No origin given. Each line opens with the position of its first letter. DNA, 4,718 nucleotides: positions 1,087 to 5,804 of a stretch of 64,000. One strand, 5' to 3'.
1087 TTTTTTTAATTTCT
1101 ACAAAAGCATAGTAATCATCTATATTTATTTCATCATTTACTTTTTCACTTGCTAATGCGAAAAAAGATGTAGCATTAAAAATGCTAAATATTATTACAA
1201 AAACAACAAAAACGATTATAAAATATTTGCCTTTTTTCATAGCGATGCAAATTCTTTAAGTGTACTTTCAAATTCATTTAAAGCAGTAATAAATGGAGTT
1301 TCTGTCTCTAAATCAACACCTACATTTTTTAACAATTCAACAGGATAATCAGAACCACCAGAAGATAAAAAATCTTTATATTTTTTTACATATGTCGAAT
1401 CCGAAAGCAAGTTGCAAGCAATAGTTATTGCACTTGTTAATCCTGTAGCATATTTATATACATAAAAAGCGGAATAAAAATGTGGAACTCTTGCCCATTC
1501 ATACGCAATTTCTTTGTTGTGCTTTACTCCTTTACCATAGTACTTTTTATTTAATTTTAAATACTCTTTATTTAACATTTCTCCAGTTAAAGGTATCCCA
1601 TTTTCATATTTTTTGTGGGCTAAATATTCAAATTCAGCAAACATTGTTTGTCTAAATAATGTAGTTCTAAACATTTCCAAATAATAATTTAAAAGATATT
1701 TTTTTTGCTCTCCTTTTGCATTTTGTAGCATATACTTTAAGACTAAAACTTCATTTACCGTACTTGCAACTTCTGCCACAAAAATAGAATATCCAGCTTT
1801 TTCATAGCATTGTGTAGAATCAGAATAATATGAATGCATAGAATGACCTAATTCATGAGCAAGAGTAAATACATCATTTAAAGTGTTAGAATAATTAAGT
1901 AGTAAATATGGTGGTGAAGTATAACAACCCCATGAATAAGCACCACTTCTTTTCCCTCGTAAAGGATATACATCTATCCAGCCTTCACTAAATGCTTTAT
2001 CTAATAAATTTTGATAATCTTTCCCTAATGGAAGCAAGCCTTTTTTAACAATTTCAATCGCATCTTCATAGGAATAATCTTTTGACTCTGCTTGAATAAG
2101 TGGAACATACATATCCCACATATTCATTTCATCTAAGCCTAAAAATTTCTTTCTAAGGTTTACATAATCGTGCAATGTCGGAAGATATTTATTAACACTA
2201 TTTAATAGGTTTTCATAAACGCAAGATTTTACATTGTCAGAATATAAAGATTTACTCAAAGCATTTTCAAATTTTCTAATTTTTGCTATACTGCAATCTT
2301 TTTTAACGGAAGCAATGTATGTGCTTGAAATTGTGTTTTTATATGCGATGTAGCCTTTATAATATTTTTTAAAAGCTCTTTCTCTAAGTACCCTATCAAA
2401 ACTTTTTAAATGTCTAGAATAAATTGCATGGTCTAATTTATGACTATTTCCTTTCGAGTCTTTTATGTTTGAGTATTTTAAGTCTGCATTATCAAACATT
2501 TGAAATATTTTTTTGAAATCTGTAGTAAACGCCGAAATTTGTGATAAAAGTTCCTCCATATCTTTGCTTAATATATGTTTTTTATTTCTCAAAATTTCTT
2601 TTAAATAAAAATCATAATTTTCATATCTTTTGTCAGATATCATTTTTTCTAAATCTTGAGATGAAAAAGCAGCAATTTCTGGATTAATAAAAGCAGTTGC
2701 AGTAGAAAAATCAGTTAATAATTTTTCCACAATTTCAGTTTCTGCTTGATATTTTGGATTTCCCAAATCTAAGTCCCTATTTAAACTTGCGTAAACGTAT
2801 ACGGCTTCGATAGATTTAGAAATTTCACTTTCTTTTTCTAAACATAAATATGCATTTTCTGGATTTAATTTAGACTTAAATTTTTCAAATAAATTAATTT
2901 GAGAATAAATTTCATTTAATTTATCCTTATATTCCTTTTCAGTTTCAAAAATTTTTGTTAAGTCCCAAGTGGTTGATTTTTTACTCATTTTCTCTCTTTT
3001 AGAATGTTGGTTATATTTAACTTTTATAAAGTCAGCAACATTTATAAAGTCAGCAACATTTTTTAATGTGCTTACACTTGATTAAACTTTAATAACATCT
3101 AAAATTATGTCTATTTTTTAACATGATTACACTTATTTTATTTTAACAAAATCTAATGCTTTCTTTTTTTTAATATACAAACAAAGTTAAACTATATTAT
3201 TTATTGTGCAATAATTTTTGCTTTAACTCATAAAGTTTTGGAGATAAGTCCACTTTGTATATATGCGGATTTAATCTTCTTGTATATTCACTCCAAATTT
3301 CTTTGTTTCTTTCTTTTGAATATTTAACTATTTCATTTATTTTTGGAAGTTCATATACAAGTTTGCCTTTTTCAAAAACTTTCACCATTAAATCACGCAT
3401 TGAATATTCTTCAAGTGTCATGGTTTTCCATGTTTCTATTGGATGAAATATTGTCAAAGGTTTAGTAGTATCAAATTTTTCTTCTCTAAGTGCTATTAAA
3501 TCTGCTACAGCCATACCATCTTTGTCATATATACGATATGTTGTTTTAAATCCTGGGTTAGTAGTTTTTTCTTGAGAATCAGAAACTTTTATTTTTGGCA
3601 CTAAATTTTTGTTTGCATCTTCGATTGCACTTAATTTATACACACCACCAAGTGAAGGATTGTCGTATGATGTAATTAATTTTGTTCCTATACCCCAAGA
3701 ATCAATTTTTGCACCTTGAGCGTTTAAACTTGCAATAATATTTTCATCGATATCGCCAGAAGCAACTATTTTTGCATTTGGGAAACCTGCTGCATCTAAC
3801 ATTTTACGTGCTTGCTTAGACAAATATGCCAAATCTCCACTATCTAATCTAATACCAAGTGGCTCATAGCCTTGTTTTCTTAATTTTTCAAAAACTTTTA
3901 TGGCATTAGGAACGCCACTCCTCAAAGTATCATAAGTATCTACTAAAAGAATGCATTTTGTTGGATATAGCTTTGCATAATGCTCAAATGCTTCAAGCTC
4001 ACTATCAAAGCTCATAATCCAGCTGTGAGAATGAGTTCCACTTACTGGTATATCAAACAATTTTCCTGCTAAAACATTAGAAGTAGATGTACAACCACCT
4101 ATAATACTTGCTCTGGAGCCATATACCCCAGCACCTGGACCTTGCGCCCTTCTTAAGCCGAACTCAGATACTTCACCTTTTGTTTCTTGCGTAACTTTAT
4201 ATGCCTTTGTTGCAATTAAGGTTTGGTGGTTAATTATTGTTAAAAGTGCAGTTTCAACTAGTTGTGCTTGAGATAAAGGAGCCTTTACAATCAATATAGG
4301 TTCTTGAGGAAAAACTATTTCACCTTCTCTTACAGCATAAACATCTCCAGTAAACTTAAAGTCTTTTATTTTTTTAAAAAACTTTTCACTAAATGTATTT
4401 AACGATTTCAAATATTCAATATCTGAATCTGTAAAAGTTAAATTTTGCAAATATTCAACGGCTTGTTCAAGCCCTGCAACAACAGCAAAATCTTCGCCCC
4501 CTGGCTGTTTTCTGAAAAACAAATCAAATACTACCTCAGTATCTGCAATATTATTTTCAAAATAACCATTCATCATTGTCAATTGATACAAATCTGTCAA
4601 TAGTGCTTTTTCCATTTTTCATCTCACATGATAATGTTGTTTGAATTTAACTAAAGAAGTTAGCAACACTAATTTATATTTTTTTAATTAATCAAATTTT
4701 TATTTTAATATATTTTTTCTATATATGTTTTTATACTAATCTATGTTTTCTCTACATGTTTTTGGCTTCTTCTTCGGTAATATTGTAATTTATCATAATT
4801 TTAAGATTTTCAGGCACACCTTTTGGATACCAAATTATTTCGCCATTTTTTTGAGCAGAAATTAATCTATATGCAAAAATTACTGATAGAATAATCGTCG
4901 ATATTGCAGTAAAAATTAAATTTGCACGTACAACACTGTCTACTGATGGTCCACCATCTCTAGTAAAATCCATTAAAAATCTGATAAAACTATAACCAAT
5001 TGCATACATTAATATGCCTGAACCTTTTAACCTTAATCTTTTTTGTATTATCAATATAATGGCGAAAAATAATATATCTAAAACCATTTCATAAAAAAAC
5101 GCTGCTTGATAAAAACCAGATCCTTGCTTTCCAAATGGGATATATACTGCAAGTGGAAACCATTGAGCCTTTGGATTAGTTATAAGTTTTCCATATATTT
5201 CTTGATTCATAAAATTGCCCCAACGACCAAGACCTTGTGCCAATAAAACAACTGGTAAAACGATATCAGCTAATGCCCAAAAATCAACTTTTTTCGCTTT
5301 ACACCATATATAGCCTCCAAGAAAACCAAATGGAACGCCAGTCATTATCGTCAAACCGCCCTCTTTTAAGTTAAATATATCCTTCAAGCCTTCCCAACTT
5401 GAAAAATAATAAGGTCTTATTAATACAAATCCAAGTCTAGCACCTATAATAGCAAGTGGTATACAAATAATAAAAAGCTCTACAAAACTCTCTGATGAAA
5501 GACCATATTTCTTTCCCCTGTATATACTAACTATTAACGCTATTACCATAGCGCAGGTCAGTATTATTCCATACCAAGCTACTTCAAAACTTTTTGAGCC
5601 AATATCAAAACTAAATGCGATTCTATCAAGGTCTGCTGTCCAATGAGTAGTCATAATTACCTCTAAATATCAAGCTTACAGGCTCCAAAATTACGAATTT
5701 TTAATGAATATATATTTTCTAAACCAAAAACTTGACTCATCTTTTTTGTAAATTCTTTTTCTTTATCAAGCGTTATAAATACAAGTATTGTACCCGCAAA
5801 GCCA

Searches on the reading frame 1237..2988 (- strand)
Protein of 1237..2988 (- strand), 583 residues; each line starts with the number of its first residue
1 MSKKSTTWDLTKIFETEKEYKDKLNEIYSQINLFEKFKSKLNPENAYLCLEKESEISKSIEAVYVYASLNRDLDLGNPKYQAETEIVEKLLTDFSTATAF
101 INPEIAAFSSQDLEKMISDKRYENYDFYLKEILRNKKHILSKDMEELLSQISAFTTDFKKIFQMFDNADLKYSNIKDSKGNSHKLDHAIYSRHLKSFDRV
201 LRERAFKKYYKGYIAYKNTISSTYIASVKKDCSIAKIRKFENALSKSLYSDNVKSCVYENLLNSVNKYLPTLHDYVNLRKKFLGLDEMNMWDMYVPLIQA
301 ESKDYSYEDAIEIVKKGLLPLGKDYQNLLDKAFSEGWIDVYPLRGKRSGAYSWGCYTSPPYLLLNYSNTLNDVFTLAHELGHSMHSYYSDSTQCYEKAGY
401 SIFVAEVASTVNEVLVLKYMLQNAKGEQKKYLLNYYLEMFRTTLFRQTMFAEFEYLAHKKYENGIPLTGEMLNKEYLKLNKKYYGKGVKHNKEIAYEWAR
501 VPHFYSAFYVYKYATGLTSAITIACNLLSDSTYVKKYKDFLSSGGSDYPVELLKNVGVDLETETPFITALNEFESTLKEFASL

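Call 69: search_protein_families(library=pfam, proteins=[window:1237-2988:-], max_evalue=0.0001)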
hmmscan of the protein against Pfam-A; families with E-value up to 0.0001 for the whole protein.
window:1237-2988:- (583 aa): 2 families
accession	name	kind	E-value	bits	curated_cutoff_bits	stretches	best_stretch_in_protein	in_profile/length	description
PF01432.26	Peptidase_M3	-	1e-73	249.7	27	1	194-571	3-456/457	Peptidase family M3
PF08439.15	Peptidase_M3_N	-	3.4e-17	62.8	25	1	104-172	1-70/70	Oligopeptidase F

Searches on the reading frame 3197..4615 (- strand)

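Call 69: search_protein_families(library=pfam, proteins=[window:3197-4615:-], max_evalue=0.0001)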
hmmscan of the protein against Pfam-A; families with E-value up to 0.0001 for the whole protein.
window:3197-4615:- (472 aa): 4 families
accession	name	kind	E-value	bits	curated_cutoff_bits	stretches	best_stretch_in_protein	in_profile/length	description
PF17767.7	NAPRTase_N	-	2.5e-41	141.4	32.6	1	5-129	1-125/125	Nicotinate phosphoribosyltransferase (NAPRTase) N-terminal domain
PF17956.6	NAPRTase_C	-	4.8e-38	130.5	23.3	1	357-465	2-111/111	Nicotinate phosphoribosyltransferase C-terminal domain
PF02749.22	QRPTase_N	-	8e-08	32.8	27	0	91-130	42-80/82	Quinolinate phosphoribosyl transferase, N-terminal domain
PF04095.22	NAPRTase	-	8.6e-07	29.4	20.8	1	149-353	3-224/239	Nicotinate phosphoribosyltransferase (NAPRTase) family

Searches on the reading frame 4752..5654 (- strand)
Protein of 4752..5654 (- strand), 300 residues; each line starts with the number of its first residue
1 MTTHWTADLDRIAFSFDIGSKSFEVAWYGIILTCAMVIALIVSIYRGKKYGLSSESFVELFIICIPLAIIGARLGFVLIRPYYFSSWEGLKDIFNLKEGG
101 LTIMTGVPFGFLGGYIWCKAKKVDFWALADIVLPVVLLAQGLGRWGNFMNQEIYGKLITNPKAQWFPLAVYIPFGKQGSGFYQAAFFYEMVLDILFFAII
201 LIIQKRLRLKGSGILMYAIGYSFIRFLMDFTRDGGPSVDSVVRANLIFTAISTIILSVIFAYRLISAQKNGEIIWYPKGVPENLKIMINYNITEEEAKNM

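Call 69: search_protein_families(library=pfam, proteins=[window:4752-5654:-], max_evalue=0.0001)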
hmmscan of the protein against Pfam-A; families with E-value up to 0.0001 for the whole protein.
window:4752-5654:- (300 aa): 1 family
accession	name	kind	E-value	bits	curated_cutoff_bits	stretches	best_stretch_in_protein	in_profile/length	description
PF01790.23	LGT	-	2.1e-49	168.5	24.9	1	21-254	7-232/240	Prolipoprotein diacylglyceryl transferase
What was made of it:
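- On Bacterial lipoprotein (Lgt/LspA substrate): lgt lies at 4752..5654 (PF01790, 2e-49, call 69). lspA was not seen in the window.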
